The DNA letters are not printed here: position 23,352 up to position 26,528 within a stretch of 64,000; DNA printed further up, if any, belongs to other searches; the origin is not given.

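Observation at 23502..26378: In-frame dxs-murB fusion ORF (958 codons, no stop at the junction)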

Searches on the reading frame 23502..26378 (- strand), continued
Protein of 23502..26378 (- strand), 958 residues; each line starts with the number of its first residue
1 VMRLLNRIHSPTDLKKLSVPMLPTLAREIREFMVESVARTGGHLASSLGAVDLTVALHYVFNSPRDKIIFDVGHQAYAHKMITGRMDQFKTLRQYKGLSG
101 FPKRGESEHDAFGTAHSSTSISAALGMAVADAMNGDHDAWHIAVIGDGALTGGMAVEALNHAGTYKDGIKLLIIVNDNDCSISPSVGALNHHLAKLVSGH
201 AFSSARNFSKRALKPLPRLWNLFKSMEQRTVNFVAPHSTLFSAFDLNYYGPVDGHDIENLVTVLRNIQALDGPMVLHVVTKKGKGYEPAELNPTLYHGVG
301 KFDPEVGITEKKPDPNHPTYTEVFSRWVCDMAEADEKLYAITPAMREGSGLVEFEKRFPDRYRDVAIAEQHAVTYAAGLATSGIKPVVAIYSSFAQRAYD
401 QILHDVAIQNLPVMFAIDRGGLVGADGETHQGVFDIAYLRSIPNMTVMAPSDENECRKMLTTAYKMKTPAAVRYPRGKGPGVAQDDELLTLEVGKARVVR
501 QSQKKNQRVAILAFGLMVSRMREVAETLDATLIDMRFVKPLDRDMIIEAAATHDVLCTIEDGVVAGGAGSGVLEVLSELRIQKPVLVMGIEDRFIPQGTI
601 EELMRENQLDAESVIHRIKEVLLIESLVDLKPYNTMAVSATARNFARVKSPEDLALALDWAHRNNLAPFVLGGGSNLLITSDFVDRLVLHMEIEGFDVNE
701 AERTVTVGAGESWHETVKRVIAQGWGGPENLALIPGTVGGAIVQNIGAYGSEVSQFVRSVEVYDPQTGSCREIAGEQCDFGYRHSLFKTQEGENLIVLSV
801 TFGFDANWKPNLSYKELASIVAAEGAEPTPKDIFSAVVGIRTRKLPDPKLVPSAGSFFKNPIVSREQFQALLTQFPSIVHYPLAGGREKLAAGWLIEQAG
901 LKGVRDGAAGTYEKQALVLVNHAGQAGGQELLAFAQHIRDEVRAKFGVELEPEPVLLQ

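Call 13: find_encoding_contigs(protein=P0018, flank=6000, max_places=4)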
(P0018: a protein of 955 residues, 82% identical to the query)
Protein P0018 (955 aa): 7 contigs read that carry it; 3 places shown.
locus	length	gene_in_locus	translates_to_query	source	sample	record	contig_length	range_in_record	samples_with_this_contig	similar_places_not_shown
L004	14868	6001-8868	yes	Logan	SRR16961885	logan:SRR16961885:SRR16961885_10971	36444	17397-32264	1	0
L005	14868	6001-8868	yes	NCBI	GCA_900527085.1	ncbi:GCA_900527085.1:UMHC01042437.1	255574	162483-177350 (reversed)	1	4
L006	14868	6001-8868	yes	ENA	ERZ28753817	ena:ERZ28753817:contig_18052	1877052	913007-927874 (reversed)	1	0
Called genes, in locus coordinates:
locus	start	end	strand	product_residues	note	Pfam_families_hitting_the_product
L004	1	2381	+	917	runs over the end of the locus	PF02739:5_3_exonuc_N, PF01367:5_3_exonuc, PF01612:DNA_pol_A_exo1 (weak), PF22619:DNA_polI_exo1, PF00476:DNA_pol_A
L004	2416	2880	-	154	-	PF03724:META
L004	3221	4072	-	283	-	PF00892:EamA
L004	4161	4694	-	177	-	PF02870:Methyltransf_1N, PF01035:DNA_binding_1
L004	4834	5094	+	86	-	PF02609:Exonuc_VII_S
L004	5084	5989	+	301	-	PF00348:polyprenyl_synt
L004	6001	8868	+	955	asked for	PF00456:Transketolase_N (weak), PF13292:DXP_synthase_N, PF02779:Transket_pyr, PF02780:Transketolase_C, PF01565:FAD_binding_4, PF02873:MurB_C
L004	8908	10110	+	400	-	PF00162:PGK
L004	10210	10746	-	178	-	PF13527:Acetyltransf_9, PF00583:Acetyltransf_1 (weak), PF13508:Acetyltransf_7 (weak)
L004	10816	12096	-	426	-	PF03313:SDH_alpha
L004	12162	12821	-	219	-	PF09335:VTT_dom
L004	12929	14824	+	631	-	PF02518:HATPase_c, PF13589:HATPase_c_3, PF01119:DNA_mis_repair, PF08676:MutL_C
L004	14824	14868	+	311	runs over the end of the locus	PF01745:IPT (weak), PF01715:IPPT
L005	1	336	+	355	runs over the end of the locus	PF00155:Aminotran_1_2, PF00266:Aminotran_5 (faint)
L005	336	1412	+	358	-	PF00475:IGPD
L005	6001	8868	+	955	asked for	PF00456:Transketolase_N (weak), PF13292:DXP_synthase_N, PF02779:Transket_pyr, PF02780:Transketolase_C, PF01565:FAD_binding_4, PF02873:MurB_C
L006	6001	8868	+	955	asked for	PF00456:Transketolase_N (weak), PF13292:DXP_synthase_N, PF02779:Transket_pyr, PF02780:Transketolase_C, PF01565:FAD_binding_4, PF02873:MurB_C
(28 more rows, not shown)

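Call 17: find_encoding_contigs(protein=P0043, flank=5000, max_places=2)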
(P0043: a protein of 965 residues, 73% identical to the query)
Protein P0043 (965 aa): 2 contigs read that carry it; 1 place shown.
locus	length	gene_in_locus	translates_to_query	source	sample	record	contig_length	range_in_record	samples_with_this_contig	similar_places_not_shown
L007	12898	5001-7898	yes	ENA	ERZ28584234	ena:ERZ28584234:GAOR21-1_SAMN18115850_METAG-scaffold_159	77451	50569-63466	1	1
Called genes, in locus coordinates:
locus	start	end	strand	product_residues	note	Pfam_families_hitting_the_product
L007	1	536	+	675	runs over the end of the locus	PF05496:RuvB_N (faint), PF13177:DNA_pol3_delta2, PF13191:AAA_16 (faint), PF00004:AAA, PF13173:AAA_14 (faint), PF22608:DNAX_ATPase_lid, PF12169:DNA_pol3_gamma3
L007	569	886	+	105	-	PF02575:YbaB_DNA_bd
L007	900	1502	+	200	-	PF21176:RecR_HhH, PF02132:RecR_ZnF, PF01751:Toprim (weak), PF13662:Toprim_4, PF21175:RecR_C (weak)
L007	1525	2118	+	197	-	PF13580:SIS_2, PF01380:SIS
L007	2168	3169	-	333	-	PF00710:Asparaginase, PF17763:Asparaginase_C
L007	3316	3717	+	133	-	PF00486:Trans_reg_C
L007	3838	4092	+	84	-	PF02609:Exonuc_VII_S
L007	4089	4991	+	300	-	PF00348:polyprenyl_synt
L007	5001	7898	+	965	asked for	PF13292:DXP_synthase_N, PF02779:Transket_pyr, PF02780:Transketolase_C, PF01565:FAD_binding_4, PF02873:MurB_C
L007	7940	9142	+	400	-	PF00162:PGK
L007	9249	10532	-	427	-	PF03313:SDH_alpha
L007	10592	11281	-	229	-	PF09335:VTT_dom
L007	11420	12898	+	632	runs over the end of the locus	PF02518:HATPase_c, PF13589:HATPase_c_3, PF01119:DNA_mis_repair, PF08676:MutL_C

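Call 18: find_encoding_contigs(protein=P0046, flank=5000, max_places=2)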
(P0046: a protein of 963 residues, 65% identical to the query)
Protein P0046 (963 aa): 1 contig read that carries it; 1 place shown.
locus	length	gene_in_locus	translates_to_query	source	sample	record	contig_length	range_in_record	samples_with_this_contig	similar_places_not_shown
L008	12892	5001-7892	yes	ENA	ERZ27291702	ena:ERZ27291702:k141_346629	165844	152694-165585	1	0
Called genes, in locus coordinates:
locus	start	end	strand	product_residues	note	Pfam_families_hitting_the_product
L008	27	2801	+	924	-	PF02739:5_3_exonuc_N, PF01367:5_3_exonuc, PF22619:DNA_polI_exo1, PF00476:DNA_pol_A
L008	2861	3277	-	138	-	PF03724:META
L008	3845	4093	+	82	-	PF02609:Exonuc_VII_S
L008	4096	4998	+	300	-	PF00348:polyprenyl_synt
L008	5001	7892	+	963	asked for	PF13292:DXP_synthase_N, PF02779:Transket_pyr, PF02780:Transketolase_C, PF01565:FAD_binding_4, PF02873:MurB_C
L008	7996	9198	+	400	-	PF00162:PGK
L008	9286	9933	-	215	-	PF09335:VTT_dom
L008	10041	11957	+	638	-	PF02518:HATPase_c, PF13589:HATPase_c_3, PF01119:DNA_mis_repair, PF08676:MutL_C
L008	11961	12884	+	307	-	PF01745:IPT, PF01715:IPPT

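Call 19: find_encoding_contigs(protein=P0050, flank=5000, max_places=2)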
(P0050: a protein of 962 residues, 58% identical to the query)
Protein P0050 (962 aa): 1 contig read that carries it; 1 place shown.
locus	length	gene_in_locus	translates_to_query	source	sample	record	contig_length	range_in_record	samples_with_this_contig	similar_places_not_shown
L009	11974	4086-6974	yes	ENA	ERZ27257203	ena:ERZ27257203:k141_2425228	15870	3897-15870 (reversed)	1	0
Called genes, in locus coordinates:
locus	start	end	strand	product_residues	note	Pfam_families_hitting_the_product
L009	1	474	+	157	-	?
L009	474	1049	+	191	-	PF17837:4PPT_N (weak)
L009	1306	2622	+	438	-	PF03600:CitMHS, PF03605:DcuA_DcuB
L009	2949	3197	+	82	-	PF02609:Exonuc_VII_S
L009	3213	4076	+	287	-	PF00348:polyprenyl_synt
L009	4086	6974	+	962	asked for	PF13292:DXP_synthase_N, PF02779:Transket_pyr, PF02780:Transketolase_C, PF01565:FAD_binding_4, PF02873:MurB_C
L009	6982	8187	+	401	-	PF00162:PGK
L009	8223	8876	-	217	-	PF09335:VTT_dom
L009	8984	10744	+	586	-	PF02518:HATPase_c, PF13589:HATPase_c_3, PF01119:DNA_mis_repair, PF08676:MutL_C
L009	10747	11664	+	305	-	PF01745:IPT (weak), PF01715:IPPT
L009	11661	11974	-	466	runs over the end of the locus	PF01554:MatE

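Call 20: find_encoding_contigs(protein=P0051, flank=5000, max_places=2)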
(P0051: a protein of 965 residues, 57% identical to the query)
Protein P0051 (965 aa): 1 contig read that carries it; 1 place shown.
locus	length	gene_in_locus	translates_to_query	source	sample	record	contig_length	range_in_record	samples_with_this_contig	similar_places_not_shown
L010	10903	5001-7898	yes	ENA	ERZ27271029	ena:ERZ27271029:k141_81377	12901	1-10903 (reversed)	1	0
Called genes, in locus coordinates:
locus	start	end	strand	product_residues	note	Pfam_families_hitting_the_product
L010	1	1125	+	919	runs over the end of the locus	PF02739:5_3_exonuc_N, PF01367:5_3_exonuc, PF00476:DNA_pol_A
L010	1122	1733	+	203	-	PF17837:4PPT_N (weak)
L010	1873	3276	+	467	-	PF03605:DcuA_DcuB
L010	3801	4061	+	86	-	PF02609:Exonuc_VII_S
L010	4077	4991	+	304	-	PF00348:polyprenyl_synt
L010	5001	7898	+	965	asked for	PF13292:DXP_synthase_N, PF02779:Transket_pyr, PF02780:Transketolase_C, PF01565:FAD_binding_4, PF02873:MurB_C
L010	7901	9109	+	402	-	PF00162:PGK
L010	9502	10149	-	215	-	PF09335:VTT_dom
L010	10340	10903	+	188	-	?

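Call 30: search_solved_structures(query=window:23502-26378:-, max_evalue=1e-20, show_alignments=0)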
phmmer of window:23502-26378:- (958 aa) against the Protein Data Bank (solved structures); distinct sequences matched with E-value up to 1e-20: 28.
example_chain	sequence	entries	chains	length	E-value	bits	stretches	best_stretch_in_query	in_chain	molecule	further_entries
2o1s_A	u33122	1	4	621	3.9e-213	713.1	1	8-620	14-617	1-deoxy-D-xylulose-5-phosphate synthase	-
8a8y_A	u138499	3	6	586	3.9e-198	663.5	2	238-620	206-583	1-deoxy-D-xylulose-5-phosphate synthase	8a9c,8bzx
8a29_A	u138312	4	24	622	1.1e-190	638.8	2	238-619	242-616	1-deoxy-D-xylulose-5-phosphate synthase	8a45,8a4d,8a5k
2o1x_A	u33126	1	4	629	1.5e-159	535.8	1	4-614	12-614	1-deoxy-D-xylulose-5-phosphate synthase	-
6ouv_A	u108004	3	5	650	1.8e-159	535.5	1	4-614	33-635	1-deoxy-D-xylulose-5-phosphate synthase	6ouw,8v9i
7bzx_B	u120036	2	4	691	1.1e-156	526.3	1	4-601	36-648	1-deoxy-D-xylulose-5-phosphate synthase, chloroplastic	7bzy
6xxg_AAA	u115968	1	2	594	1.2e-151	509.7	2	241-614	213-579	1-deoxy-D-xylulose-5-phosphate synthase,1-deoxy-D-xylulose-5-phosphate synthase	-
7a9g_AAA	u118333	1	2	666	2.5e-130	439.1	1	2-618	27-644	1-deoxy-D-xylulose-5-phosphate synthase,1-deoxy-D-xylulose-5-phosphate synthase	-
8ogh_A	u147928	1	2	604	8e-124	417.6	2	239-618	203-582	1-deoxy-D-xylulose-5-phosphate synthase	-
7a9h_AAA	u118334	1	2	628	9.5e-124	417.3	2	239-618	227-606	1-deoxy-D-xylulose-5-phosphate synthase,1-deoxy-D-xylulose-5-phosphate synthase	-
9hn8_A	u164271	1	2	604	4.9e-123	415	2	239-618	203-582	1-deoxy-D-xylulose-5-phosphate synthase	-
9kpq_A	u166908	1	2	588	4.2e-104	352.3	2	239-620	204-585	1-deoxy-D-xylulose-5-phosphate synthase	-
8r2h_A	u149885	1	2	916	9.3e-86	291.6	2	317-476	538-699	1-deoxy-D-xylulose-5-phosphate synthase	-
4jay_A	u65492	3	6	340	1.4e-79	271.1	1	626-956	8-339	UDP-N-acetylenolpyruvoylglucosamine reductase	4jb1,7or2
7osq_A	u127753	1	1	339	1.5e-79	271.1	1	627-956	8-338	UDP-N-acetylenolpyruvoylglucosamine reductase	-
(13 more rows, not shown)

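Call 31: find_encoding_contigs(protein=P0062, flank=4000, max_places=1)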
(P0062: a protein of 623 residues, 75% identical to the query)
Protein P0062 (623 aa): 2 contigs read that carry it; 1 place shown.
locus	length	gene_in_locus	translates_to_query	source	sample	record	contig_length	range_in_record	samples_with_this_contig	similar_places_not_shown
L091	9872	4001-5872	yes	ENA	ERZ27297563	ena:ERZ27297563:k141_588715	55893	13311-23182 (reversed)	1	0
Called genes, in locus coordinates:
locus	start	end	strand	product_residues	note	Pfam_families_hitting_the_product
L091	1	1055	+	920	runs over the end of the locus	PF02739:5_3_exonuc_N, PF01367:5_3_exonuc, PF22619:DNA_polI_exo1 (weak), PF00476:DNA_pol_A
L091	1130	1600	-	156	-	PF03724:META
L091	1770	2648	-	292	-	PF00892:EamA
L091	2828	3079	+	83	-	PF02609:Exonuc_VII_S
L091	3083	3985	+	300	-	PF00348:polyprenyl_synt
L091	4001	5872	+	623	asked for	PF13292:DXP_synthase_N, PF00456:Transketolase_N (faint), PF02779:Transket_pyr, PF02780:Transketolase_C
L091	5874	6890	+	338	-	PF01565:FAD_binding_4, PF02873:MurB_C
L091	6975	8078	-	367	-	PF01546:Peptidase_M20, PF07687:M20_dimer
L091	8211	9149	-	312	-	-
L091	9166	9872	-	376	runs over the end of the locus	PF03641:Lysine_decarbox (faint)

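Call 32: find_encoding_contigs(protein=P0101, flank=4000, max_places=1)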
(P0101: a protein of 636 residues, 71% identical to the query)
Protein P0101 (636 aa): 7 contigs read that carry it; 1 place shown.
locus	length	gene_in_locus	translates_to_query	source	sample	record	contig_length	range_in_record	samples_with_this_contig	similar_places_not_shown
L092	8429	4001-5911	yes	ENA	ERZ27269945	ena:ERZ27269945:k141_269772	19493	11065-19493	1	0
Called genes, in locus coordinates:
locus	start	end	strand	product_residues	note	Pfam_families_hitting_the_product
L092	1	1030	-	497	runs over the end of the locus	PF03448:MgtE_N, PF00571:CBS, PF01769:MgtE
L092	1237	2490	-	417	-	PF12323:HTH_OrfB_IS605, PF01385:OrfB_IS605, PF07282:Cas12f1-like_TNB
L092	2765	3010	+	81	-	PF02609:Exonuc_VII_S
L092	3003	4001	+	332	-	PF00348:polyprenyl_synt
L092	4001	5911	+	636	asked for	PF13292:DXP_synthase_N, PF02779:Transket_pyr, PF02780:Transketolase_C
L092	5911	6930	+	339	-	PF01565:FAD_binding_4, PF02873:MurB_C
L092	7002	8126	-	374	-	-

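Call 56: predict_structure(alignment_id=A3)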
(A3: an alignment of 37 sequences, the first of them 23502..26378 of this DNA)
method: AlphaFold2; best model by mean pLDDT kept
length: 958 residues; sequences in the alignment: 37
mean_pLDDT: 79.1   pTM: 0.70
mean pLDDT of the five models: 79.1, 78.5, 78.0, 73.9, 73.3
residues with pLDDT >= 90: 361; 70-90: 346; 50-70: 163; < 50: 88
segments of 3 or more residues with pLDDT < 50: 93-105, 148-151, 181-206, 225-245, 296-301, 425-431
pLDDT, mean of each block of 10 residues (from residue 1): 82 91 93 73 73 94 87 71 79 46 57 58 72 82 69 53 60 77 41 38 47 65 46 29 53 87 89 80 78 53 54 77 86 84 55 68 56 58 70 55 71 78 51 70 89 93 93 79 89 96 93 94 96 96 97 95 86 95 92 65 87 94 92 86 94 94 92 75 93 94 94 92 90 83 68 86 93 92 83 92 90 82 82 90 82 84 91 91 84 93 93 90 90 94 94 83
secondary structure, 60 per line:
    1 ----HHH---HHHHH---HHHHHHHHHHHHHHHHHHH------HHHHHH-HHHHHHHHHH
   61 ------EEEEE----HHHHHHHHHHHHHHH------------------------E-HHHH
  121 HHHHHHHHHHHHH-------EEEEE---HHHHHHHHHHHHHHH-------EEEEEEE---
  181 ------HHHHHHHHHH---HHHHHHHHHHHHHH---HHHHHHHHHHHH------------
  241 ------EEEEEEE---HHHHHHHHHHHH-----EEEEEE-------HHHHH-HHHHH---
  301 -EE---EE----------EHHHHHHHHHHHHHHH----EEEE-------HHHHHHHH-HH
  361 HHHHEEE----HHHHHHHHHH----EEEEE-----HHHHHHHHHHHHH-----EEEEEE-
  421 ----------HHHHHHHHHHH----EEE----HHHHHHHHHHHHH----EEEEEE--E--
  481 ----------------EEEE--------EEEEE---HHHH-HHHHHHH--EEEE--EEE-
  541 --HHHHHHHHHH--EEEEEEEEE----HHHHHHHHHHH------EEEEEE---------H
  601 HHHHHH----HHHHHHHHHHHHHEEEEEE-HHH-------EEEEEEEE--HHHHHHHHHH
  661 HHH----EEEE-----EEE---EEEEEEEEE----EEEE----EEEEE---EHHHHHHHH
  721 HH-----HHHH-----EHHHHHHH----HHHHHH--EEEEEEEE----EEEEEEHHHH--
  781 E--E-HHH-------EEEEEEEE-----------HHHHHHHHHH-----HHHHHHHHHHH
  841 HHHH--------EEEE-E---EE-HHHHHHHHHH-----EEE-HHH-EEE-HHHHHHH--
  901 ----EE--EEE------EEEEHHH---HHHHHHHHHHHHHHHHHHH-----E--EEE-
elements in order (helices of 4 or more, strands of 3 or more residues): H11-15 H19-37 H44-49 H51-60 E67-71 H76-90 H117-133 E141-145 H149-163 E171-177 H187-196 H200-213 H217-228 E247-253 H257-268 E274-279 H287-291 H293-297 H320-334 E339-342 H350-357 H359-364 E365-367 H372-381 E386-390 H396-408 E414-419 H431-441 E446-448 H453-465 E470-475 E497-500 E509-513 H517-520 H522-528 E531-534 E537-539 H543-552 E555-563 H568-578 E585-590 H600-606 H611-623 E624-629 E641-648 H651-663 E668-671 E677-679 E683-691 E696-699 E704-708 H713-722 H728-731 H738-744 H749-754 E757-764 E769-774 H775-778 E796-803 H815-824 H830-844 E853-856 H865-874 E880-882 E888-890 H892-898 E909-911 E918-921 H928-946 E955-957
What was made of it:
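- AF2 gives pLDDT 87-94 across the junction, helix into strand (call 56).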

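Call 59: find_encoding_contigs(protein=P0042, flank=1000, max_places=1)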
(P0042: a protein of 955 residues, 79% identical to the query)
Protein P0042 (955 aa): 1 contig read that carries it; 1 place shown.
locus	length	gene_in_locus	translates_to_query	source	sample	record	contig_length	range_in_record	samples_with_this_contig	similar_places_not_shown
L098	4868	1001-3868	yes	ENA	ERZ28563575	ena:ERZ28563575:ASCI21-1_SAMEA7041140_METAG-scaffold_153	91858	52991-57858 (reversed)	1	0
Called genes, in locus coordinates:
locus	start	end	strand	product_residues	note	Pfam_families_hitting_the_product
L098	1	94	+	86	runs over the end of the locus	PF02609:Exonuc_VII_S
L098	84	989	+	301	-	PF00348:polyprenyl_synt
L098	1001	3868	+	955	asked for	PF00456:Transketolase_N (weak), PF13292:DXP_synthase_N, PF02779:Transket_pyr, PF02780:Transketolase_C, PF01565:FAD_binding_4, PF02873:MurB_C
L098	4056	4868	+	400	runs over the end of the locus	PF00162:PGK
